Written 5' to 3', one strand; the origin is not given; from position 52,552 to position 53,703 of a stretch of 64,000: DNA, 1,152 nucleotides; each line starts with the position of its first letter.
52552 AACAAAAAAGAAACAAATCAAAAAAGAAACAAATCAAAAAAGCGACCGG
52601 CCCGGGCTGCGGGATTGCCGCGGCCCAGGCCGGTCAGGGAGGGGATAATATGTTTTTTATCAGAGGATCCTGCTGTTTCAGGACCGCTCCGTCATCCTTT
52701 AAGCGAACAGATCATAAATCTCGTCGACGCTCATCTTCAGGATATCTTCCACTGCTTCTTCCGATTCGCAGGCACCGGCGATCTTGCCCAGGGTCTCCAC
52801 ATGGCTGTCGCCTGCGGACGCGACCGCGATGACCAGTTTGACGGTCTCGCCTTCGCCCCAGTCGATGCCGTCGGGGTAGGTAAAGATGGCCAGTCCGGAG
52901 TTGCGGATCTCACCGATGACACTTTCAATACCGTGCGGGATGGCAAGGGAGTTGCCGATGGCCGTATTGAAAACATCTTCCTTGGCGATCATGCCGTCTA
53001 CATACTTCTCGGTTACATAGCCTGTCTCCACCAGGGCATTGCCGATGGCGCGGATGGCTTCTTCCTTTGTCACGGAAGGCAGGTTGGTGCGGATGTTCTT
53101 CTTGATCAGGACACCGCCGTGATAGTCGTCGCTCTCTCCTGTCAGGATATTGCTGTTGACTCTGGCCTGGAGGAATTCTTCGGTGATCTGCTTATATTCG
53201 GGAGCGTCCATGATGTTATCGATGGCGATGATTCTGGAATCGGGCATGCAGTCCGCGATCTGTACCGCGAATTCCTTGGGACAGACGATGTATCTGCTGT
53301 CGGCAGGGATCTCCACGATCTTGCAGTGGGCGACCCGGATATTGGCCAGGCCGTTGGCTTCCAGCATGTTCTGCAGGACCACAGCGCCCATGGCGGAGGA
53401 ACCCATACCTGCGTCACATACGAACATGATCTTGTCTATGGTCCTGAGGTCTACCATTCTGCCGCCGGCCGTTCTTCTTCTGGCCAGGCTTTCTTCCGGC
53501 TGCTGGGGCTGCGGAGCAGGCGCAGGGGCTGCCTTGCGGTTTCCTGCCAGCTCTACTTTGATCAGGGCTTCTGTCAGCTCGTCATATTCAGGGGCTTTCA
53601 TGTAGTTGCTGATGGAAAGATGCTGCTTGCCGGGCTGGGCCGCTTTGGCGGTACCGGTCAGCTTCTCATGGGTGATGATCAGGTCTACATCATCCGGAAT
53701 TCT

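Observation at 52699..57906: Non-canonical polyol PTS locus: MtlA-like EIIC-B-B-A with a duplicated EIIB, a GpsA-family dehydrogenase lacking GxGxxG, and a LacI-type regulator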

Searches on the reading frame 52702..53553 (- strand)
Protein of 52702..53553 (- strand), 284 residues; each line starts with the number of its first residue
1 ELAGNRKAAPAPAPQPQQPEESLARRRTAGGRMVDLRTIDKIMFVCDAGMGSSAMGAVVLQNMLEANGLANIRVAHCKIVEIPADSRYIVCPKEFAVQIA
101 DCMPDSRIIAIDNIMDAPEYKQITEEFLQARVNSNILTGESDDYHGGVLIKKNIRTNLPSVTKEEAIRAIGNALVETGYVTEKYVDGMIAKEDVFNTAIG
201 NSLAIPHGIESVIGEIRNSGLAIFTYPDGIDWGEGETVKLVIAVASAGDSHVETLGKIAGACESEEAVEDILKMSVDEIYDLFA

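Call 40: find_homologous_proteins(query=window:52702-53553:-, max_evalue=1e-10)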
Query seq(284 aa) (284 aa): 354 proteins with E <= 1e-10 among 2569 candidates; the best 120 are listed.
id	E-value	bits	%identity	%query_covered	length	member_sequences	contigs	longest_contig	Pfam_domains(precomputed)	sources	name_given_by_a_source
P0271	8.5e-124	430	68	99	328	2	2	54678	PF02302.23,PF00359.28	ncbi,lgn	-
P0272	6.4e-121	421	71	95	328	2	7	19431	PF02302.23,PF00359.28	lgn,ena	-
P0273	3.3e-120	419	73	92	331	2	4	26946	PF02302.23,PF00359.28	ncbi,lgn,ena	-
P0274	3.5e-120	419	70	95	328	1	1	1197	PF02302.23,PF00359.28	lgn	-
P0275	4.6e-119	415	70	98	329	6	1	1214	PF02302.23,PF00359.28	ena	-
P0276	8.8e-119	414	70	98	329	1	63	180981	PF02302.23,PF00359.28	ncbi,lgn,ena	-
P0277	9.2e-119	414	73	93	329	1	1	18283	PF02302.23,PF00359.28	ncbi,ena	-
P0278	9.4e-119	414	69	98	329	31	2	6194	PF02302.23,PF00359.28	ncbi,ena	-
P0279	1.1e-118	414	73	93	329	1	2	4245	PF02302.23,PF00359.28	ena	-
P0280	1.4e-118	413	70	94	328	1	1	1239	PF02302.23,PF00359.28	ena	-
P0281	1.6e-118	413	69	95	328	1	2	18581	PF02302.23,PF00359.28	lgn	-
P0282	2.4e-118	413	70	95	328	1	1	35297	PF02302.23,PF00359.28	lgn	-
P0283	2.4e-118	413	73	92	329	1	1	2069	PF02302.23,PF00359.28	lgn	-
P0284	3.9e-118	412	72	92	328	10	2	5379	PF02302.23,PF00359.28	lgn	-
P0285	8.2e-118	411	69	95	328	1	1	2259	PF02302.23,PF00359.28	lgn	-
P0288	1.5e-117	410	72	92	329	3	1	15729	PF02302.23,PF00359.28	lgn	-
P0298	8.7e-115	401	71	93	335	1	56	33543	PF02302.23,PF00359.28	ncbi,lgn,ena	-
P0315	1.1e-104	368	66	92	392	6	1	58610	PF02302.23,PF00359.28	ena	-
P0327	1.4e-81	292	53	88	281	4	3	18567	PF02302.23,PF00359.28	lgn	-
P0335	1.6e-53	200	43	85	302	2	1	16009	PF02302.23,PF00359.28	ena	-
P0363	8.8e-38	148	34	87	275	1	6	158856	PF02302.23,PF00359.28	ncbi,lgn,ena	-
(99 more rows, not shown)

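Call 41: find_encoding_contigs(protein=P0276, flank=7000, max_places=2)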
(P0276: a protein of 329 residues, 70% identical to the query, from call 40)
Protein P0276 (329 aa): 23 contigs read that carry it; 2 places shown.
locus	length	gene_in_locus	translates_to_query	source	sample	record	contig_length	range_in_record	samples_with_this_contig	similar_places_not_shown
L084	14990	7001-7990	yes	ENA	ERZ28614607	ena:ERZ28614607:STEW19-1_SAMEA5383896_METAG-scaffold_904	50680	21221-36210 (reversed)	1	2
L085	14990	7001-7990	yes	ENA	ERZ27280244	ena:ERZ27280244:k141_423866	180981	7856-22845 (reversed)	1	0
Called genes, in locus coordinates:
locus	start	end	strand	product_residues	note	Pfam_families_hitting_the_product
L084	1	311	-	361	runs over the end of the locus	PF00356:LacI, PF00532:Peripla_BP_1, PF13407:Peripla_BP_4 (weak), PF13377:Peripla_BP_3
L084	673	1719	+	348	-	PF01210:NAD_Gly3P_dh_N, PF07479:NAD_Gly3P_dh_C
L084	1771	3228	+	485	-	PF01266:DAO, PF01494:FAD_binding_3 (faint), PF07992:Pyr_redox_2 (faint), PF13450:NAD_binding_8 (weak), PF13738:Pyr_redox_3 (faint), PF04324:Fer2_BFD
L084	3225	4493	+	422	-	PF00070:Pyr_redox (faint), PF00890:FAD_binding_2 (weak), PF01946:Thi4 (faint), PF03486:HI0933_like (faint), PF07992:Pyr_redox_2, PF12831:FAD_oxidored, PF13450:NAD_binding_8 (weak), PF13738:Pyr_redox_3 (weak)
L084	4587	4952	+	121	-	PF07892:DUF1667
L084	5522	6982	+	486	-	PF02378:PTS_EIIC, PF02302:PTS_IIB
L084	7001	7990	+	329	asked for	PF02302:PTS_IIB, PF00359:PTS_EIIA_2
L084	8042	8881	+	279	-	PF00456:Transketolase_N, PF13292:DXP_synthase_N, PF00676:E1_dh, PF02775:TPP_enzyme_C (weak)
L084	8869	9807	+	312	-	PF02779:Transket_pyr, PF02780:Transketolase_C, PF22613:Transketolase_C_1, PF17147:PFOR_II (weak)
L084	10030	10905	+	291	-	PF00126:HTH_1, PF03466:LysR_substrate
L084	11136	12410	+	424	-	PF00939:Na_sulph_symp, PF03600:CitMHS, PF06808:DctM (weak)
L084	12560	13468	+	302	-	PF05681:Fumerase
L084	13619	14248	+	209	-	PF05683:Fumerase_C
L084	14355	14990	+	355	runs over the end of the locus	PF00180:Iso_dh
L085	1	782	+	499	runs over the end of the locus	PF00370:FGGY_N, PF02782:FGGY_C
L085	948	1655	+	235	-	PF00230:MIP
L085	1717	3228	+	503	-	PF01266:DAO, PF07992:Pyr_redox_2 (faint), PF13450:NAD_binding_8 (weak), PF13738:Pyr_redox_3 (faint), PF04324:Fer2_BFD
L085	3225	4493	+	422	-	PF00070:Pyr_redox (faint), PF00890:FAD_binding_2 (weak), PF01134:GIDA (faint), PF01946:Thi4 (faint), PF07992:Pyr_redox_2, PF12831:FAD_oxidored, PF13450:NAD_binding_8 (weak), PF13738:Pyr_redox_3 (weak), +1 more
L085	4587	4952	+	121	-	PF07892:DUF1667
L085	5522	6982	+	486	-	PF02378:PTS_EIIC, PF02302:PTS_IIB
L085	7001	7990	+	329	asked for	PF02302:PTS_IIB, PF00359:PTS_EIIA_2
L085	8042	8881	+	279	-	PF00456:Transketolase_N, PF13292:DXP_synthase_N, PF00676:E1_dh, PF02775:TPP_enzyme_C (weak)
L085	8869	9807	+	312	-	PF02779:Transket_pyr, PF02780:Transketolase_C, PF22613:Transketolase_C_1, PF17147:PFOR_II (weak)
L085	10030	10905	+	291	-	PF00126:HTH_1, PF03466:LysR_substrate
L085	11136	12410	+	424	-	PF00939:Na_sulph_symp, PF03600:CitMHS, PF06808:DctM (weak)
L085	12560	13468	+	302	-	PF05681:Fumerase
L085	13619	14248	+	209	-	PF05683:Fumerase_C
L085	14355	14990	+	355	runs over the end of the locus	PF00180:Iso_dh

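Call 42: find_encoding_contigs(protein=P0298, flank=7000, max_places=2)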
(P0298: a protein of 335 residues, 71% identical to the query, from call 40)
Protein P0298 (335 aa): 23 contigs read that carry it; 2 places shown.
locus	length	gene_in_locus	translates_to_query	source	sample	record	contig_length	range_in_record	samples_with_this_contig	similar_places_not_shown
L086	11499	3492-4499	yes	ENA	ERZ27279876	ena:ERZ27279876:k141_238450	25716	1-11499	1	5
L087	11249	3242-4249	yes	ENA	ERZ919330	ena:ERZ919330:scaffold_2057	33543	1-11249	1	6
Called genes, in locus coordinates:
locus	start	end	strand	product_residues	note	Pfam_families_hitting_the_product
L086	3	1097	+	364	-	?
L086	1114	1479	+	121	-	PF07892:DUF1667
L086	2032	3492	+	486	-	PF02378:PTS_EIIC, PF02302:PTS_IIB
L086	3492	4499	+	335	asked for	PF02302:PTS_IIB, PF00359:PTS_EIIA_2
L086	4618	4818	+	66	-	PF01903:CbiX (faint)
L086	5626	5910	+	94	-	PF03992:ABM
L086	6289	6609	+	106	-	-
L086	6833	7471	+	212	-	PF02525:Flavodoxin_2, PF03358:FMN_red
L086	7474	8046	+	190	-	-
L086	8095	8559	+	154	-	PF01966:HD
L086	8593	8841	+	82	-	PF01713:Smr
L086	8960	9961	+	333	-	-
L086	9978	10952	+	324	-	PF08797:HIRAN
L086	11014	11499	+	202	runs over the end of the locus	PF08668:HDOD (weak), PF01966:HD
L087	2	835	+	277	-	?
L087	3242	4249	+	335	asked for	PF02302:PTS_IIB, PF00359:PTS_EIIA_2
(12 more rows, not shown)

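Call 43: find_encoding_contigs(protein=P0327, flank=7000, max_places=2)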
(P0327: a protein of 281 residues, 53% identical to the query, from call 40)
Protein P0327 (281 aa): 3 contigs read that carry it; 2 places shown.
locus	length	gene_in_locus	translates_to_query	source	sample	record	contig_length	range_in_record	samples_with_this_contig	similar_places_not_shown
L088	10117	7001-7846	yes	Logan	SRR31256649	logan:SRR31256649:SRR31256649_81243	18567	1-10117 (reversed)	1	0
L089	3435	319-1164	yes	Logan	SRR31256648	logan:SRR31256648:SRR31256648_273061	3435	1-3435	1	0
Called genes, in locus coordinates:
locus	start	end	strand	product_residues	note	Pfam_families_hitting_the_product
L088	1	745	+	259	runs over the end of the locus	PF02535:Zip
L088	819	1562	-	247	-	PF00392:GntR, PF07702:UTRA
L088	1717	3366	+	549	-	PF00128:Alpha-amylase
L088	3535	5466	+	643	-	PF00367:PTS_EIIB, PF02378:PTS_EIIC, PF00358:PTS_EIIA_1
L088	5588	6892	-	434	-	PF02368:Big_2 (weak), PF26182:Ig_NUP210_5th (faint), PF26918:Ig_Eae (faint), PF02368:Big_2 (weak)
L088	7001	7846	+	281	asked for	PF02302:PTS_IIB, PF00359:PTS_EIIA_2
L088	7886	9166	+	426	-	PF08240:ADH_N (weak), PF00107:ADH_zinc_N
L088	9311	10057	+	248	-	PF08220:HTH_DeoR, PF08279:HTH_11 (weak), PF00455:DeoRC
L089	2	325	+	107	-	?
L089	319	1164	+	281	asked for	PF02302:PTS_IIB, PF00359:PTS_EIIA_2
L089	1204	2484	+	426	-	PF08240:ADH_N (weak), PF00107:ADH_zinc_N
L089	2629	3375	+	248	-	PF08220:HTH_DeoR, PF08279:HTH_11 (weak), PF00455:DeoRC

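Call 47: find_encoding_contigs(protein=P0363, flank=7000, max_places=2)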
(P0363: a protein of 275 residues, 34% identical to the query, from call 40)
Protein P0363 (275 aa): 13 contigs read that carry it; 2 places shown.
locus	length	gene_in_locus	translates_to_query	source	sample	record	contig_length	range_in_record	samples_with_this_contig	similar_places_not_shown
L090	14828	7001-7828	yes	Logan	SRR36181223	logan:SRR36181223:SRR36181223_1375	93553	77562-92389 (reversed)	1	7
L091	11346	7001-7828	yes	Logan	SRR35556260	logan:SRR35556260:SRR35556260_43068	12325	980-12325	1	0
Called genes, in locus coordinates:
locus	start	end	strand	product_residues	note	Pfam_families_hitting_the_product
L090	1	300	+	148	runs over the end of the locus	PF00581:Rhodanese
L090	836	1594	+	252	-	PF20008:DUF6429, PF00583:Acetyltransf_1, PF13673:Acetyltransf_10 (weak), PF13508:Acetyltransf_7, PF13527:Acetyltransf_9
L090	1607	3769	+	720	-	PF23139:OB_YrrC, PF14520:HHH_5, PF14490:HHH_RecD2, PF13086:AAA_11 (weak), PF13245:AAA_19, PF13604:AAA_30, PF18335:SH3_13, PF13538:UvrD_C_2, +2 more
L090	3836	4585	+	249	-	-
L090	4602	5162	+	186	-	-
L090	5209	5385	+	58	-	PF20076:DUF6472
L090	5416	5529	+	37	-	PF09966:DUF2200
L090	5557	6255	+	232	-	PF00936:BMC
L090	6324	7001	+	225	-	PF02378:PTS_EIIC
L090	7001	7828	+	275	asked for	PF02302:PTS_IIB, PF00359:PTS_EIIA_2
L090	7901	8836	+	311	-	PF00294:PfkB, PF08543:Phos_pyr_kin (faint)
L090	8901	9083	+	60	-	-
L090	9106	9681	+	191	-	PF00107:ADH_zinc_N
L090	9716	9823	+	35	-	PF00381:PTS-HPr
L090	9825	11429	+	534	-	PF05524:PEP-utilisers_N, PF00391:PEP-utilizers, PF02896:PEP-utilizers_C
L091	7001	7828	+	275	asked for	PF02302:PTS_IIB, PF00359:PTS_EIIA_2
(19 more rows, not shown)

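Call 48: find_encoding_contigs(protein=P0335, flank=7000, max_places=2)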
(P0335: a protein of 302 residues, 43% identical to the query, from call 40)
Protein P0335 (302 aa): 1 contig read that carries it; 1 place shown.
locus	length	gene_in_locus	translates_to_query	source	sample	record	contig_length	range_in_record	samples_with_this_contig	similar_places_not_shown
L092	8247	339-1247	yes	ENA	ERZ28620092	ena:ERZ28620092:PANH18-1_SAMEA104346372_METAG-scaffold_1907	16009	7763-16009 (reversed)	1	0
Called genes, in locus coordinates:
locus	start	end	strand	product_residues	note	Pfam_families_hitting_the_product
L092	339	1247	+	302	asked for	PF02302:PTS_IIB, PF00359:PTS_EIIA_2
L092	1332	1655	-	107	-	-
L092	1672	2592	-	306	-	PF01261:AP_endonuc_2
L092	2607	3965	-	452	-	PF01554:MatE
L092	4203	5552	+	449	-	PF00860:Xan_ur_permease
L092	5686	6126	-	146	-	PF03862:SpoVAC_SpoVAEB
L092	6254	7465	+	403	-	PF04055:Radical_SAM, PF06969:HemN_C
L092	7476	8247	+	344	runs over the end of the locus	PF06541:ABC_trans_CmpB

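Call 60: find_encoding_contigs(protein=P0315, flank=8000, max_places=1)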
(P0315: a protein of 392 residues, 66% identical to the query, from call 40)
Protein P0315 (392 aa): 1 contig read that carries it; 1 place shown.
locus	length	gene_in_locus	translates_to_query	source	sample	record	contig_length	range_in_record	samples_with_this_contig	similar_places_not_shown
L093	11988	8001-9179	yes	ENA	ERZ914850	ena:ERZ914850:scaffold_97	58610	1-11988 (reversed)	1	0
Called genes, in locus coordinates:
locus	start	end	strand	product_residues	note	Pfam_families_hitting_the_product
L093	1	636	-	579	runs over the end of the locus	PF00664:ABC_membrane, PF02463:SMC_N, PF00005:ABC_tran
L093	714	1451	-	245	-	PF00702:Hydrolase, PF12710:HAD, PF13344:Hydrolase_6 (faint), PF13419:HAD_2, PF13242:Hydrolase_like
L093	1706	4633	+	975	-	PF21088:MS_channel_1st (weak), PF00924:MS_channel_2nd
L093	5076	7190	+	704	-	PF05043:Mga (faint), PF08220:HTH_DeoR (faint), PF08279:HTH_11, PF00874:PRD, PF00359:PTS_EIIA_2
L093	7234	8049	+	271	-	PF02378:PTS_EIIC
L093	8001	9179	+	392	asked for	PF02302:PTS_IIB, PF00359:PTS_EIIA_2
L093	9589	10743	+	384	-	PF01232:Mannitol_dh, PF08125:Mannitol_dh_C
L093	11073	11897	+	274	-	PF01554:MatE (faint)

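Call 61: find_encoding_contigs(protein=P0282, flank=8000, max_places=1)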
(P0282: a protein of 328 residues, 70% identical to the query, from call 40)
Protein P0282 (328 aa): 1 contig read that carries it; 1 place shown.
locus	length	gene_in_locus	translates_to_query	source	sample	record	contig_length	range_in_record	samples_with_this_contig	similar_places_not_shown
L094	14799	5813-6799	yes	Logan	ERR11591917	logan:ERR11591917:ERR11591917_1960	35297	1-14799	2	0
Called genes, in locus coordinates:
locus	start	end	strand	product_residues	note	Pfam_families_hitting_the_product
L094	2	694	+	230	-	?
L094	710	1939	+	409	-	PF00365:PFK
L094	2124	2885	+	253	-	PF00392:GntR (weak), PF01022:HTH_5 (weak), PF01047:MarR (weak), PF08220:HTH_DeoR, PF08279:HTH_11, PF13412:HTH_24 (faint), PF00455:DeoRC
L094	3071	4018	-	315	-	PF08281:Sigma70_r4_2 (weak), PF13412:HTH_24 (weak), PF04198:Sugar-bind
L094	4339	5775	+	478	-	PF02378:PTS_EIIC, PF02302:PTS_IIB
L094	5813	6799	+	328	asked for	PF02302:PTS_IIB, PF00359:PTS_EIIA_2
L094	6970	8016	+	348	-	PF01210:NAD_Gly3P_dh_N, PF07479:NAD_Gly3P_dh_C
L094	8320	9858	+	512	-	PF03323:GerA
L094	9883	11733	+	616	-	PF03845:Spore_permease, PF25198:Spore_GerAC_N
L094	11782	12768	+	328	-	PF09551:Spore_II_R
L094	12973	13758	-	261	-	PF02463:SMC_N, PF13476:AAA_23 (faint), PF00005:ABC_tran, PF13175:AAA_15 (faint), PF13304:AAA_21 (weak)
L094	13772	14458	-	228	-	PF00528:BPD_transp_1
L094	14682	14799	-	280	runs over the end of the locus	PF00497:SBP_bac_3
